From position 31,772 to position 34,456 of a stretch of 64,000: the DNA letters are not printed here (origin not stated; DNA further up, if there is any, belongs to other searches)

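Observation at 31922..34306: Family-B DNA polymerase with intact polymerase motifs but apparently lost proofreading residues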

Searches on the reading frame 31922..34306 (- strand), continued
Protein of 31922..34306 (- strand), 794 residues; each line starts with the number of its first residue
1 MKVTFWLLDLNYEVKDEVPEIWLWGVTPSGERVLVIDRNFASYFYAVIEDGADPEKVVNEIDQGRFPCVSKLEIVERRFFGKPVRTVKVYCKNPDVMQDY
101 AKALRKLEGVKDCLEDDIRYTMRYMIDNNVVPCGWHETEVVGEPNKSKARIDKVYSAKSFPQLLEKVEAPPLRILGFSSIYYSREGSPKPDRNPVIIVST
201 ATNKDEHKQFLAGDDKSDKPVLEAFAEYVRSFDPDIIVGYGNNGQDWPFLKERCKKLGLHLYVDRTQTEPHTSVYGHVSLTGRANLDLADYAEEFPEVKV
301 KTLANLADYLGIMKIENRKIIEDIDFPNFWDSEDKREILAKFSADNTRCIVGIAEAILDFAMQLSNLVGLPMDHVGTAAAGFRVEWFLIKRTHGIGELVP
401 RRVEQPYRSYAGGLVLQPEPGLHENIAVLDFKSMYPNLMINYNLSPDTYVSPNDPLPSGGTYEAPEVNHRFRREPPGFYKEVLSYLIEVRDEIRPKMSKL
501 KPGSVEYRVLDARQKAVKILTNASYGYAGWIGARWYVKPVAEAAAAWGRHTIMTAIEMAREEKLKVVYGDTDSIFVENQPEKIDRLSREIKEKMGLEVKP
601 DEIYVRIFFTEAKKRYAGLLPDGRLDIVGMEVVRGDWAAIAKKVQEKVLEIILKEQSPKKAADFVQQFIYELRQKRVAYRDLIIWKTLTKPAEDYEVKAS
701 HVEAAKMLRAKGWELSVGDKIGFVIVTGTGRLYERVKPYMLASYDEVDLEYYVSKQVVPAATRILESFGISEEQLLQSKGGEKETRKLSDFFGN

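Call 80: list_cluster_members(proteins=[P0108, P0111, P0109, P0114, P0092, P0584, P0591, P0522, P0527, P0541])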
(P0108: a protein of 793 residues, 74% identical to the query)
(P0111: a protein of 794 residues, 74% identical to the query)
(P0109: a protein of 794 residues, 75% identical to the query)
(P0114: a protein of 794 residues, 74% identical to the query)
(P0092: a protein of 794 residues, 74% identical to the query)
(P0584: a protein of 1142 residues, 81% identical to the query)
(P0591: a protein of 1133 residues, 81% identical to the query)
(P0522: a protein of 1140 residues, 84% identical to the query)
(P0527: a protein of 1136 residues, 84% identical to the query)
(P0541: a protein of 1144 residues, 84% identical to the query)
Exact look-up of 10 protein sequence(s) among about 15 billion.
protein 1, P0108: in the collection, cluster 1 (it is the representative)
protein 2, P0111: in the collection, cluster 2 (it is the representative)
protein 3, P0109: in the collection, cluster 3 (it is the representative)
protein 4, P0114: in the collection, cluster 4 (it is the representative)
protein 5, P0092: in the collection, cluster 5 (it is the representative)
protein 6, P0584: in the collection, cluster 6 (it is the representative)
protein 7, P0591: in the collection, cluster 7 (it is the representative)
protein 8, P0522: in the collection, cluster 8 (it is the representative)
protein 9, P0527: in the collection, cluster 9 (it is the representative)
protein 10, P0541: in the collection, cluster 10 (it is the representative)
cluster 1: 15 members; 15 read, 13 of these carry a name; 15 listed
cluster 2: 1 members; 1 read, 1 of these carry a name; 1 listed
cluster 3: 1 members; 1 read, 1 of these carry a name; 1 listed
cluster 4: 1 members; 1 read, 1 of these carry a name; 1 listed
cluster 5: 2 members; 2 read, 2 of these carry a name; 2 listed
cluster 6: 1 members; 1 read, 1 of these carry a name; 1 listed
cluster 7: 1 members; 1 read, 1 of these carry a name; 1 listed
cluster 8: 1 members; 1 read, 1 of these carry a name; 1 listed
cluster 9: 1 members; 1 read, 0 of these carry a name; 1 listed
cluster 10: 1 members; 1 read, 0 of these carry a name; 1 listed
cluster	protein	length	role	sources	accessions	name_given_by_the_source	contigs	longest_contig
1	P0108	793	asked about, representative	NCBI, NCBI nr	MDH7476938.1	MAG: DNA polymerase domain-containing protein [Candidatus Bathyarchaeota archaeon] | DNA polymerase domain-containing protein [Candidatus Bathyarchaeota archaeon]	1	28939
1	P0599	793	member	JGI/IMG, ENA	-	DNA polymerase I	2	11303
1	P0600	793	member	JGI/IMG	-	DNA polymerase I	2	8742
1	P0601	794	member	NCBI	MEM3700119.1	MAG: DNA polymerase domain-containing protein [Candidatus Bathyarchaeia archaeon]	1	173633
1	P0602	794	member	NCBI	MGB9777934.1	MAG: DNA-directed DNA polymerase [Candidatus Bathyarchaeales archaeon]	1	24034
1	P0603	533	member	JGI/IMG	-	DNA polymerase I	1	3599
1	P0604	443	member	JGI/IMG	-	DNA polymerase I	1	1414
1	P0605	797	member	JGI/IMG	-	DNA polymerase I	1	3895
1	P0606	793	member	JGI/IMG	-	DNA polymerase I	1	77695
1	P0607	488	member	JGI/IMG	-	DNA polymerase I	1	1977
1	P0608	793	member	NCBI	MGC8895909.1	MAG: DNA-directed DNA polymerase [Candidatus Bathyarchaeia archaeon]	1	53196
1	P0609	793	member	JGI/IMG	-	DNA polymerase I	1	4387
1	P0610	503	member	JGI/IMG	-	DNA polymerase I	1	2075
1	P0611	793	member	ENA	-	-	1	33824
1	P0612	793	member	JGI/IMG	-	-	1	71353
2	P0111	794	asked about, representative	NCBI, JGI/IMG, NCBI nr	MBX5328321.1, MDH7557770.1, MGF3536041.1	MAG: DNA polymerase domain-containing protein [Candidatus Bathyarchaeota archaeon] | DNA polymerase I | DNA polymerase II [Candidatus Bathyarchaeota archaeon A05DMB-5]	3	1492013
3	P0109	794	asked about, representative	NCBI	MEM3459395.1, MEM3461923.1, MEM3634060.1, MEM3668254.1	MAG: DNA polymerase domain-containing protein [Candidatus Bathyarchaeia archaeon]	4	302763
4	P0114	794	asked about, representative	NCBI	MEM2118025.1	MAG: DNA polymerase domain-containing protein [Candidatus Bathyarchaeia archaeon]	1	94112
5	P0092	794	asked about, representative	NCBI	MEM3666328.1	MAG: DNA polymerase domain-containing protein [Candidatus Bathyarchaeia archaeon]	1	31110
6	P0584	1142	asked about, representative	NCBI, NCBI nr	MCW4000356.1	MAG: DNA polymerase II large subunit [Candidatus Bathyarchaeota archaeon] | DNA polymerase II large subunit [Candidatus Bathyarchaeota archaeon]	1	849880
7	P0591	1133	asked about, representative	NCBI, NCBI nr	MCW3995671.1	MAG: DNA polymerase II large subunit [Candidatus Bathyarchaeota archaeon] | DNA polymerase II large subunit [Candidatus Bathyarchaeota archaeon]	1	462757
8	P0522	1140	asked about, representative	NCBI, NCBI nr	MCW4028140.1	MAG: DNA polymerase II large subunit [Candidatus Bathyarchaeota archaeon] | DNA polymerase II large subunit [Candidatus Bathyarchaeota archaeon]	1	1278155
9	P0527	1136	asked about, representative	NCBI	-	-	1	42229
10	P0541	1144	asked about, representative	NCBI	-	-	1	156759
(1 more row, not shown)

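Call 93: predict_structure(alignment_id=A2)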
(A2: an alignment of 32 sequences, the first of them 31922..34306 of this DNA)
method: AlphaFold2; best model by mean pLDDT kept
length: 794 residues; sequences in the alignment: 32
mean_pLDDT: 61.5   pTM: 0.50
mean pLDDT of the five models: 61.5, 60.2, 57.1, 52.0, 49.3
residues with pLDDT >= 90: 58; 70-90: 288; 50-70: 176; < 50: 272
segments of 3 or more residues with pLDDT < 50: 78-82, 241-245, 264-319, 366-451, 464-472, 474-484, 519-549, 566-575, 600-638, 779-794
pLDDT, mean of each block of 10 residues (from residue 1): 85 79 87 90 85 89 86 72 74 86 88 63 67 81 79 91 75 80 63 80 88 85 89 72 56 81 44 27 26 31 39 43 62 78 77 66 49 37 33 32 28 30 29 31 35 58 45 47 52 71 69 57 43 32 38 63 57 54 77 59 27 29 30 37 74 74 89 79 67 63 74 63 71 65 78 79 74 71 37 35
secondary structure, 60 per line:
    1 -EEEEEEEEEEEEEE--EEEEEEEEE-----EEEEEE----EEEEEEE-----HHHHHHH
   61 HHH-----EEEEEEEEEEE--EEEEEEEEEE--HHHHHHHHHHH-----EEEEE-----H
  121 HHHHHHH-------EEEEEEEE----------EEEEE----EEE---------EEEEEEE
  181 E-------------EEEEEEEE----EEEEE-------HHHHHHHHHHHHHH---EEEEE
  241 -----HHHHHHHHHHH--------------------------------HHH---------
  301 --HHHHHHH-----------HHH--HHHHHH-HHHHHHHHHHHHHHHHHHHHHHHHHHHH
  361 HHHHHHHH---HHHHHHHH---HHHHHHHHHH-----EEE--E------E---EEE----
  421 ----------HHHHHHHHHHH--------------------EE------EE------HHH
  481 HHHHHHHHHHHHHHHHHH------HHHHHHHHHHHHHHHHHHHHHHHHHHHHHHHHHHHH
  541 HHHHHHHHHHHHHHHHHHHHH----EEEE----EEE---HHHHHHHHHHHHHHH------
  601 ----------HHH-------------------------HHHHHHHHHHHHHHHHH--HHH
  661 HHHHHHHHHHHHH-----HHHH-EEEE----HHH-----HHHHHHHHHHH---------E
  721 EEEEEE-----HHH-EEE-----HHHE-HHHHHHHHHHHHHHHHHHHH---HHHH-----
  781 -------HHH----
elements in order (helices of 4 or more, strands of 3 or more residues): E2-15 E18-26 E32-37 E42-48 H54-63 E69-79 E82-91 H94-104 E110-114 H120-127 E135-142 E153-157 E162-164 E174-181 E195-202 E207-211 H219-232 E236-240 H246-256 H303-309 H326-331 H333-368 H372-379 H383-392 E398-400 E414-416 H431-441 H478-498 H505-561 E566-569 E574-576 H580-594 H639-655 H658-673 H679-682 E684-687 H700-710 E720-726 E736-738 H749-768 H772-775
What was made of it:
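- Tried and rejected: The first AlphaFold run, with only close homologues, was unusable (pLDDT 61.5; call 93).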

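Call 103: predict_structure(alignment_id=A3)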
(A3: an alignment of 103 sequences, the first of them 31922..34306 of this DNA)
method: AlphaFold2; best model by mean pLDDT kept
length: 794 residues; sequences in the alignment: 103
mean_pLDDT: 93.0   pTM: 0.87
mean pLDDT of the five models: 93.0, 92.9, 92.9, 92.0, 92.0
residues with pLDDT >= 90: 672; 70-90: 103; 50-70: 9; < 50: 10
segments of 3 or more residues with pLDDT < 50: 780-786
pLDDT, mean of each block of 10 residues (from residue 1): 97 93 97 97 97 96 92 97 96 94 97 96 96 98 93 97 92 97 84 96 97 94 97 97 94 96 94 88 96 84 91 90 89 95 97 96 96 93 96 95 89 92 97 95 97 94 97 96 95 94 90 94 94 95 97 98 96 97 97 95 96 92 92 84 95 96 96 92 89 89 91 77 93 92 94 95 94 82 48 47
secondary structure, 60 per line:
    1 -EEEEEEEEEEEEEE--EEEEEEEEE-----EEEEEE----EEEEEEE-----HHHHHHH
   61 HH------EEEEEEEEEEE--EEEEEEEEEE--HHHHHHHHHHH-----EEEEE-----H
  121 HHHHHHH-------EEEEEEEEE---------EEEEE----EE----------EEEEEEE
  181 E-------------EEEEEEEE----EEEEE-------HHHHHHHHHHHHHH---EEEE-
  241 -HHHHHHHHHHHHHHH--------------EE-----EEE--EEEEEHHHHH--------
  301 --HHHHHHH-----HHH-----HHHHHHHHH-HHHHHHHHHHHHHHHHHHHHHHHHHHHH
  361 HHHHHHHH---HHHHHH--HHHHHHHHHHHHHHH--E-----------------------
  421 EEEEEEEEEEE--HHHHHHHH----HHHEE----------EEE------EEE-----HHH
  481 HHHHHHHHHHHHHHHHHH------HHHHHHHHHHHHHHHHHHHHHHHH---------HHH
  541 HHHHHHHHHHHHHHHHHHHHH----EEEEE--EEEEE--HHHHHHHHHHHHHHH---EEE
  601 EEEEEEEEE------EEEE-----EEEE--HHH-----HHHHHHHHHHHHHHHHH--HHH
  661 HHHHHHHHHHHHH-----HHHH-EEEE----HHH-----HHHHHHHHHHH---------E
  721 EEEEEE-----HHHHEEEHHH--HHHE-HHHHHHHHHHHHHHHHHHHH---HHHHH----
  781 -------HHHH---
elements in order (helices of 4 or more, strands of 3 or more residues): E2-15 E18-26 E32-37 E42-48 H54-62 E69-79 E82-91 H94-104 E110-114 H120-127 E135-143 E153-157 E174-181 E195-202 E207-211 H219-232 E236-239 H242-256 E278-280 E283-287 H288-292 H303-309 H323-331 H333-368 H372-377 H380-394 E421-431 H434-441 E461-463 E470-472 H478-498 H505-528 H538-561 E566-570 E573-577 H580-594 E598-609 E616-619 E625-628 H639-655 H658-673 H679-682 E684-687 H700-710 E720-726 H732-735 E736-738 H749-768 H772-776 H788-791
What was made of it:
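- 31931..31954 (-): C-terminal PIP-box-like motif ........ (aa 785-792): a disordered linker followed by a short helix. Putative PCNA tether. In the model, residues 780-786 have pLDDT below 50 and there is a helix at 788-791 (call 103).
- Tried and rejected: The second, with a diverse alignment, worked (call 103).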

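Call 105: fold_search(model_id=the predicted structure, library=pdb)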
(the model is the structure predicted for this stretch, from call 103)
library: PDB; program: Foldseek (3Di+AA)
matches with E <= 10: 1238; with E <= 0.001: 288
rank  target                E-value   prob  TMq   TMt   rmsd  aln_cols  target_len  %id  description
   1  5mdn_A                1.3e-76  1.00  0.87  0.90   3.4       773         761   44  Structure of the family B DNA polymerase from the hyperthermophilic archaeon Pyrobaculum calidifontis (released 2016-12-14)
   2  4k8z_A                3.1e-60  1.00  0.84  0.87   3.9       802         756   30  KOD Polymerase in binary complex with dsDNA (released 2013-06-26)
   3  4k8x_A                3.8e-60  1.00  0.84  0.88   3.8       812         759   29  Binary complex of 9N DNA polymerase in the replicative state (released 2013-06-26)
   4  5vu9_A                7.5e-60  1.00  0.82  0.86   4.1       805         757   29  TNA polymerase, translocated product (released 2017-12-06)
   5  5h12                  7.5e-60  1.00  0.74  0.78   5.8       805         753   30  Crystal structure of Deep Vent DNA Polymerase (released 2017-01-25)
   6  6is7_A                1.0e-59  1.00  0.84  0.88   3.6       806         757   29  Structure of 9N-I DNA polymerase incorporation with dA in the active site (released 2019-08-28)
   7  5omq_A                1.2e-59  1.00  0.82  0.85   4.4       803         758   29  Ternary complex of 9N DNA polymerase in the replicative state with three metal ions in the active site (released 2017-12-20)
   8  6is7_B                1.5e-59  1.00  0.84  0.88   3.6       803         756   29  Structure of 9N-I DNA polymerase incorporation with dA in the active site (released 2019-08-28)
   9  4ail_C                2.4e-59  1.00  0.83  0.88   3.6       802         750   30  Crystal Structure of an Evolved Replicating DNA Polymerase (released 2012-03-07)
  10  8s84_A                2.4e-59  1.00  0.82  0.86   4.2       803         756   29  KOD-H4 DNA polymerase mutant in a ternary complex with DNA/DNA and non-hydrolyzable triphosphate (released 2024-11-13)
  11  9gp8                  3.0e-59  1.00  0.78  0.82   5.2       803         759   29  Crystal Structure of TgoT_PGLVVWA XNA Polymerase (Apo) (released 2024-10-02)
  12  9oat_A                3.6e-59  1.00  0.84  0.87   3.8       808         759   29  TNA polymerase, 5-270, binary complex (released 2025-12-10)
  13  7tqw_A                4.0e-59  1.00  0.82  0.86   4.3       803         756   29  Kod RSGA incorporating PMT, n+2 (released 2022-08-31)
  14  6wya_A                4.2e-59  1.00  0.82  0.85   3.9       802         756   28  RTX (Reverse Transcription Xenopolymerase) in complex with a DNA duplex and dAMPNPP (released 2020-08-19)
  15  7om3_A                7.1e-59  1.00  0.84  0.88   3.4       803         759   30  Crystal structure of KOD DNA Polymerase in a binary complex with Hypoxanthine containing template (released 2021-10-13)
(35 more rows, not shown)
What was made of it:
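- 31922..34306 (-): polB3 gene: 794-aa family-B DNA polymerase with an inactivated 3'-5' exonuclease site and an intact polymerase site. AlphaFold model pLDDT 93, TM 0.87/0.90 to 5mdn (calls 103, 105).
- TM is 0.87/0.90 to 5mdn and about 0.84/0.87 to KOD and 9N (calls 103, 105).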

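Call 107: find_encoding_contigs(protein=P0271, flank=6000, max_places=1)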
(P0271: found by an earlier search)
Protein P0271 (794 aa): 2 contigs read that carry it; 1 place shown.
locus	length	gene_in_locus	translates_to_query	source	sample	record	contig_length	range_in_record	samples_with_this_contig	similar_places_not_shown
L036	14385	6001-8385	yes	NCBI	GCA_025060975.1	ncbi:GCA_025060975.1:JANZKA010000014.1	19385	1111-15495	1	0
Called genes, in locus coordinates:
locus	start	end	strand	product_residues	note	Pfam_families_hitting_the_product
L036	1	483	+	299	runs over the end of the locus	PF13412:HTH_24 (faint), PF06224:AlkZ-like (weak), PF01978:TrmB (faint)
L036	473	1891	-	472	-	PF06808:DctM (faint), PF03600:CitMHS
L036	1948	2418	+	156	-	PF00571:CBS (weak)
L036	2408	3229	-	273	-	-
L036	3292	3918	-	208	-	-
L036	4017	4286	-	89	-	PF01918:Alba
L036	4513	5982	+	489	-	PF02629:CoA_binding, PF13380:CoA_binding_2, PF13607:Succ_CoA_lig, PF19045:Ligase_CoA_2 (weak)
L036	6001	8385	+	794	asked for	PF03104:DNA_pol_B_exo1, PF00136:DNA_pol_B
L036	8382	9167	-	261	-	PF02830:V4R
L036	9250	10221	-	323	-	PF01134:GIDA (weak), PF01266:DAO (faint), PF03486:HI0933_like (faint), PF07992:Pyr_redox_2, PF12831:FAD_oxidored (weak), PF13450:NAD_binding_8 (faint), PF13738:Pyr_redox_3, PF00070:Pyr_redox (weak)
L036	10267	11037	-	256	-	PF01411:tRNA-synt_2c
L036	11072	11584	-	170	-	PF00881:Nitroreductase, PF14512:TM1586_NiRdase (weak), PF00881:Nitroreductase, PF14512:TM1586_NiRdase (weak)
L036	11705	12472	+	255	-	PF02830:V4R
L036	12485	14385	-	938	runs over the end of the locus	PF00690:Cation_ATPase_N, PF00122:E1-E2_ATPase, PF00702:Hydrolase, PF13246:Cation_ATPase, PF08282:Hydrolase_3 (faint), PF00689:Cation_ATPase_C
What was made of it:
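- On Archaeal PolB3 (B3 group): It is absent in Culexarchaeia (call 107).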
